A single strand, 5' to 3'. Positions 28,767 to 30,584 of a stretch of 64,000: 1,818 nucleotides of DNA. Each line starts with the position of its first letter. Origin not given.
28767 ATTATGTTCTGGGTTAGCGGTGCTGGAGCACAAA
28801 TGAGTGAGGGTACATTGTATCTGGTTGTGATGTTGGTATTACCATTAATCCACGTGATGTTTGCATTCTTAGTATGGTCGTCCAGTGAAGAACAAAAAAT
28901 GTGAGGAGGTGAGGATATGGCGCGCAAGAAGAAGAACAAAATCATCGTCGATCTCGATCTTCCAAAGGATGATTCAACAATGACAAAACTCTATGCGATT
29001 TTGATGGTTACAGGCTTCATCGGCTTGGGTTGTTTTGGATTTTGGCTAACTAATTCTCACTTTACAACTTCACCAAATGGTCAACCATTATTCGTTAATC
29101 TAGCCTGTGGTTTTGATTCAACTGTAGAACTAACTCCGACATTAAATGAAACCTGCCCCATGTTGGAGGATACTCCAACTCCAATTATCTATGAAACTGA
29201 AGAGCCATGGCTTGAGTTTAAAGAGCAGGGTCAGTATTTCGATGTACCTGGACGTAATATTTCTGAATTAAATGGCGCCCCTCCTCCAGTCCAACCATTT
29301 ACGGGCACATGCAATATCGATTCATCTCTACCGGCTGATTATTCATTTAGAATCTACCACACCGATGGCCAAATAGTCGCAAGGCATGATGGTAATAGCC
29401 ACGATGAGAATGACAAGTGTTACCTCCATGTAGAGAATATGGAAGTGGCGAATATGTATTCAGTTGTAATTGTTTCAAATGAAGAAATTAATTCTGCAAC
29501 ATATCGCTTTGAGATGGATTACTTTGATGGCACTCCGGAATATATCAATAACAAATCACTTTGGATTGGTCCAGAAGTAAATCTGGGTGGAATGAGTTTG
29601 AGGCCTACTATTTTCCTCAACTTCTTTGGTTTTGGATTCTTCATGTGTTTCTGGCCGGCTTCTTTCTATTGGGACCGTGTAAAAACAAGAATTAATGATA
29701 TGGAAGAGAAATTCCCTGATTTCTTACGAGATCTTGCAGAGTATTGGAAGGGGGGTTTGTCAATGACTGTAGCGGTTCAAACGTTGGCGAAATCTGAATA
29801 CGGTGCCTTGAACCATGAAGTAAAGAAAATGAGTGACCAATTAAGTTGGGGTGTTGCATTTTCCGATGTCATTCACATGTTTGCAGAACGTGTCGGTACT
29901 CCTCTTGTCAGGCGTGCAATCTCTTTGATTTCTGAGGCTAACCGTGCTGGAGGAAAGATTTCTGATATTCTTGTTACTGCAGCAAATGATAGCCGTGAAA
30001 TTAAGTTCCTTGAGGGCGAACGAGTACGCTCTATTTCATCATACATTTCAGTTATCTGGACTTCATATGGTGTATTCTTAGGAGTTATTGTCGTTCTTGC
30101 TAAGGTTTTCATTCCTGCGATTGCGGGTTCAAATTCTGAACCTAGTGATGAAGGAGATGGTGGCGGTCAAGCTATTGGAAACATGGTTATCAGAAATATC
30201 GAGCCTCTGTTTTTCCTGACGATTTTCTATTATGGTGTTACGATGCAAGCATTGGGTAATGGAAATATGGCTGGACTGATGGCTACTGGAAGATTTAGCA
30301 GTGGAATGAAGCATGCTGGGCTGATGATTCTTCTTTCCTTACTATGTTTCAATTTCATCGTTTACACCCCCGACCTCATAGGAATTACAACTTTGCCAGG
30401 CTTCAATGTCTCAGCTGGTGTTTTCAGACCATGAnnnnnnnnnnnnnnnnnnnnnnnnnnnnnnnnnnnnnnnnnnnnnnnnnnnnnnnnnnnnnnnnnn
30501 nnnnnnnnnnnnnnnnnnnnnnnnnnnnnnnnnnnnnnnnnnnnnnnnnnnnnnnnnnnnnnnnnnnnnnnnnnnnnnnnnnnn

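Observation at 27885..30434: FlaJ platform protein split into two genes, second half carrying a ~200 aa extracytoplasmic insertion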

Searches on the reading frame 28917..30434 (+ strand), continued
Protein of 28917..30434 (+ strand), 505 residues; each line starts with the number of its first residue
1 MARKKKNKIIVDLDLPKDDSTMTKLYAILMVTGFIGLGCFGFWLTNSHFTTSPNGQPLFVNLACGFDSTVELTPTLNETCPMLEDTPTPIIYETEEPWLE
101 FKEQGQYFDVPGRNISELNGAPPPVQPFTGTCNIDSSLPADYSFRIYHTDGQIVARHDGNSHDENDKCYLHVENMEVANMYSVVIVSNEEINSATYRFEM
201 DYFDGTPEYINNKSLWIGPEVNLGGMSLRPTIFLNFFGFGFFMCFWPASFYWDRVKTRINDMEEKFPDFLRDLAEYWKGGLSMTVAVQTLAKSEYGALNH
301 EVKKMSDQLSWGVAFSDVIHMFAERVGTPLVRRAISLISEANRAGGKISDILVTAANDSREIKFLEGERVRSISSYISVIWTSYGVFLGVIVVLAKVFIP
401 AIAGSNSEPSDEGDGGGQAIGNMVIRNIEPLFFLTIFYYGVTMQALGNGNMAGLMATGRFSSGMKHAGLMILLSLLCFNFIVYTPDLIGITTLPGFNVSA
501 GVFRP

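Call 61: find_encoding_contigs(protein=P0248, flank=8000, max_places=1)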
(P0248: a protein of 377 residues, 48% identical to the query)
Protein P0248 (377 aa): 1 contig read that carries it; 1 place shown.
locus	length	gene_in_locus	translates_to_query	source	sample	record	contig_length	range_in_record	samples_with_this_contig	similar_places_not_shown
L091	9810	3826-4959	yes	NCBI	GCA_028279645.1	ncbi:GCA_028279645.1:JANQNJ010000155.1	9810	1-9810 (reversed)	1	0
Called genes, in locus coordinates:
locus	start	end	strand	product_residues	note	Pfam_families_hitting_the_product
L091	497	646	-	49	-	-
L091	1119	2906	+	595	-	PF00437:T2SSE, PF27713:UCP018868 (faint), PF23989:PilB3_C (weak)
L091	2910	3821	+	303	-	PF00482:T2SSF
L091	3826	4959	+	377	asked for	PF00482:T2SSF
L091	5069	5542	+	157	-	-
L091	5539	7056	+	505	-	-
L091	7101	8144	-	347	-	PF13353:Fer4_12 (weak), PF04055:Radical_SAM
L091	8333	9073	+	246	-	-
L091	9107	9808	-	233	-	?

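Call 66: fold_search(model_id=the predicted structure, library=pdb)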
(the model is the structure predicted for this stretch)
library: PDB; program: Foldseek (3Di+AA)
matches with E <= 10: 1330; with E <= 0.001: 2
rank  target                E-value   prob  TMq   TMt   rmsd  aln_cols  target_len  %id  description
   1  9i0y_0                9.2e-04  1.00  0.15  0.46   6.2       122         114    9  Recombinant Ena2A fibers (released 2025-03-12)
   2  9i0y_a                9.2e-04  1.00  0.14  0.46   6.3       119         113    8  Recombinant Ena2A fibers (released 2025-03-12)
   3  9ib9_B                1.1e-03  1.00  0.16  0.44   7.2       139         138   16  Tumor necrosis factor-like lectin PLTL from Photorhabdus laumondii in complex with B Lewis b pentasaccharide (released 2025-10-29)
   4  3afg_B                1.4e-03  1.00  0.16  0.16   5.2       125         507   17  Crystal structure of ProN-Tk-SP from Thermococcus kodakaraensis (released 2010-08-04)
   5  9ib7_C                1.4e-03  1.00  0.15  0.45   6.9       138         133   12  Tumor necrosis factor-like lectin PLTL from Photorhabdus laumondii in complex with Blood group B trisaccharide (released 2025-10-29)
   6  9ib7_A                2.0e-03  1.00  0.15  0.43   7.2       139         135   14  Tumor necrosis factor-like lectin PLTL from Photorhabdus laumondii in complex with Blood group B trisaccharide (released 2025-10-29)
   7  7pe1_AC               2.2e-03  1.00  0.17  0.46   6.3       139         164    9  Cryo-EM structure of BMV-derived VLP expressed in E. coli and assembled in the presence of tRNA (tVLP) (released 2022-03-02)
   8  1cwp_B                2.8e-03  1.00  0.17  0.45   6.7       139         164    8  STRUCTURES OF THE NATIVE AND SWOLLEN FORMS OF COWPEA CHLOROTIC MOTTLE VIRUS DETERMINED BY X-RAY CRYSTALLOGRAPHY AND CR (released 1995-05-22)
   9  9ues_B                3.1e-03  1.00  0.15  0.18   7.0       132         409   15  Crystal structure of an inactive TKSP mutant in complex with the TKS propeptide (released 2026-02-18)
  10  9ib6                  3.6e-03  1.00  0.16  0.45   6.8       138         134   12  Apo form of Tumor necrosis factor-like lectin PLTL from Photorhabdus laumondii (released 2025-10-29)
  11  3afg_A                4.2e-03  1.00  0.16  0.16   5.1       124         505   16  Crystal structure of ProN-Tk-SP from Thermococcus kodakaraensis (released 2010-08-04)
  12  7pe1_AA               4.6e-03  1.00  0.17  0.45   6.5       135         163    8  Cryo-EM structure of BMV-derived VLP expressed in E. coli and assembled in the presence of tRNA (tVLP) (released 2022-03-02)
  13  7pe2_A                4.6e-03  1.00  0.17  0.49   6.5       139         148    8  Cryo-EM structure of BMV-derived VLP expressed in E. coli (eVLP) (released 2022-03-02)
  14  4bcu                  5.0e-03  1.00  0.16  0.37   7.7       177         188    8  Satellite Tobacco Necrosis Virus (STNV) virus like particle in complex with the B3 aptamer (released 2013-01-23)
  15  6voc_B                5.3e-03  1.00  0.18  0.47   6.3       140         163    8  icosahedral symmetry reconstruction of brome mosaic virus (RNA 3+4) (released 2020-05-20)
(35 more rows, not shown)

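Call 67: search_protein_families(library=pfam, proteins=[L091:5069-5542:+, L091:5539-7056:+, L089:3843-5579:+, L089:5569-6402:+, L090:1661-2542:+, L091:2910-3821:+], max_evalue=1)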
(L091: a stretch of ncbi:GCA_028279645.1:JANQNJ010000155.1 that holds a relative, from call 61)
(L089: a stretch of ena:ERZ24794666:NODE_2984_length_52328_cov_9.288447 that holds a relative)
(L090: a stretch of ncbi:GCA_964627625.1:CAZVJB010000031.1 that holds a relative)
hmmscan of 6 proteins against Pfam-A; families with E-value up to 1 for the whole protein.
L091:5069-5542:+ (157 aa): 2 families
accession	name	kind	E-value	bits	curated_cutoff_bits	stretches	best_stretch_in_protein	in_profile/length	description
PF23959.1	DUF7288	-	0.0001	23.2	27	1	6-134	1-141/184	Family of unknown function (DUF7288)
PF23923.1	DUF7262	-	0.043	14.7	27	1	6-109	2-103/132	Family of unknown function (DUF7262)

L091:5539-7056:+ (505 aa): 0 families

L089:3843-5579:+ (578 aa): 5 families
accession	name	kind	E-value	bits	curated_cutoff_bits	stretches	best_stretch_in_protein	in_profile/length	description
PF13517.12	FG-GAP_3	-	1.8e-17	64.1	26.9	5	482-539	1-60/61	FG-GAP-like repeat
PF07790.16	Pilin_N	-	6.8e-09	36.9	25.2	1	12-86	2-76/78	Archaeal Type IV pilin, N-terminal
PF14783.12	BBS2_Mid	-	1.2e-08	35.5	27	1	477-508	1-32/108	Ciliary BBSome complex subunit 2, middle region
PF23743.1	Beta-prop_BBS7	-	0.0019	18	27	2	417-506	162-252/299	BBS7 beta-propeller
PF01839.29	FG-GAP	-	0.0047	17.2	22.1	3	379-402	3-26/37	FG-GAP repeat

L089:5569-6402:+ (277 aa): 1 family
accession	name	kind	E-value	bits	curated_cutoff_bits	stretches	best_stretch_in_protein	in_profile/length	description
PF21314.2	TM_ErbB1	-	0.72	10.1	27.1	0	13-32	2-22/36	Epidermal growth factor receptor transmembrane-juxtamembrane segment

L090:1661-2542:+ (293 aa): 2 families
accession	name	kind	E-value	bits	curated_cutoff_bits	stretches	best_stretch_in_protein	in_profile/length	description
PF00482.28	T2SSF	-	6e-17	62.2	25.2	1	122-249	2-124/125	Type II secretion system (T2SS), protein F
PF02411.20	MerT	-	0.042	14.3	32.9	1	229-291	14-72/116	MerT mercuric transport protein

L091:2910-3821:+ (303 aa): 5 families
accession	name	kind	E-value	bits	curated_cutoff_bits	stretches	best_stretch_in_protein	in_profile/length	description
PF00482.28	T2SSF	-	4.1e-15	56.3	25.2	1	131-258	3-124/125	Type II secretion system (T2SS), protein F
PF20237.3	DUF6594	-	0.013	15.9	30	0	50-89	173-210/238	Family of unknown function (DUF6594)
PF20990.2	DUF2207_C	-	0.013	15.6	33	1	17-99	111-178/247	Predicted membrane protein (DUF2207) C-terminal domain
PF05915.17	TMEM_230_134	-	0.021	15.4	26.8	1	50-110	49-105/119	Transmembrane proteins 230/134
PF00517.22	GP41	-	0.69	10.2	29.6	1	18-78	114-174/197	Retroviral envelope protein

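Call 74: search_protein_families(library=pfam, proteins=[P0115, P0098, P0242], max_evalue=0.1)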
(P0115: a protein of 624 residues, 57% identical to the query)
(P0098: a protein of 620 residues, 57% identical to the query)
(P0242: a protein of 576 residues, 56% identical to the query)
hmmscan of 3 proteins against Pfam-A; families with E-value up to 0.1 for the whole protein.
P0115 (624 aa): 2 families
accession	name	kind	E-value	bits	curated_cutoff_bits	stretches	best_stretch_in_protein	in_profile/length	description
PF00482.28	T2SSF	-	4e-13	49.9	25.2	1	278-403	1-123/125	Type II secretion system (T2SS), protein F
PF10309.14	NCBP3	-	0.038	14.2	28.9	1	552-585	18-51/59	Nuclear cap-binding protein subunit 3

P0098 (620 aa): 1 family
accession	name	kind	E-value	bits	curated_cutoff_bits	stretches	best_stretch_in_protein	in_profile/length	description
PF00482.28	T2SSF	-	2.2e-14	53.9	25.2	1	278-403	1-123/125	Type II secretion system (T2SS), protein F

P0242 (576 aa): 1 family
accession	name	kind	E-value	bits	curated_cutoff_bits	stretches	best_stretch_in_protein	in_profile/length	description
PF00482.28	T2SSF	-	0.00028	21.3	25.2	1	381-433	1-54/125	Type II secretion system (T2SS), protein F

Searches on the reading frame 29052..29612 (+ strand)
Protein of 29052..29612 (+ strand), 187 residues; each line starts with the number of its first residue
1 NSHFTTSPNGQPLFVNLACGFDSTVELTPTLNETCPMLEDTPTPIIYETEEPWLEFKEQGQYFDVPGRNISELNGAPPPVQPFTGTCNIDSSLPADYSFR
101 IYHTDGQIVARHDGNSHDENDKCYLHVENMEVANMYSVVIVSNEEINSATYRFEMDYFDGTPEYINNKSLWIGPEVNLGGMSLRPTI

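Call 38: predict_structure(alignment_id=A3)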
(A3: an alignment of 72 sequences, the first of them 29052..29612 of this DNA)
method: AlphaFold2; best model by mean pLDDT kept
length: 187 residues; sequences in the alignment: 72
mean_pLDDT: 87.1   pTM: 0.73
mean pLDDT of the five models: 87.1, 86.2, 86.2, 86.1, 84.3
residues with pLDDT >= 90: 103; 70-90: 61; 50-70: 19; < 50: 4
segments of 3 or more residues with pLDDT < 50: 1-4
pLDDT, mean of each block of 10 residues (from residue 1): 49 76 81 85 93 98 92 85 97 98 97 98 97 96 98 91 64 79 78
secondary structure, 60 per line:
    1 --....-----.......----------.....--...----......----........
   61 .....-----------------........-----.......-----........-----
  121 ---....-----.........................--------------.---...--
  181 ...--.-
elements in order: H13-18 H29-33 E43-48 E53-65 E83-90 E96-102 E108-115 E124-127 E133-157 E176-178 E181-183
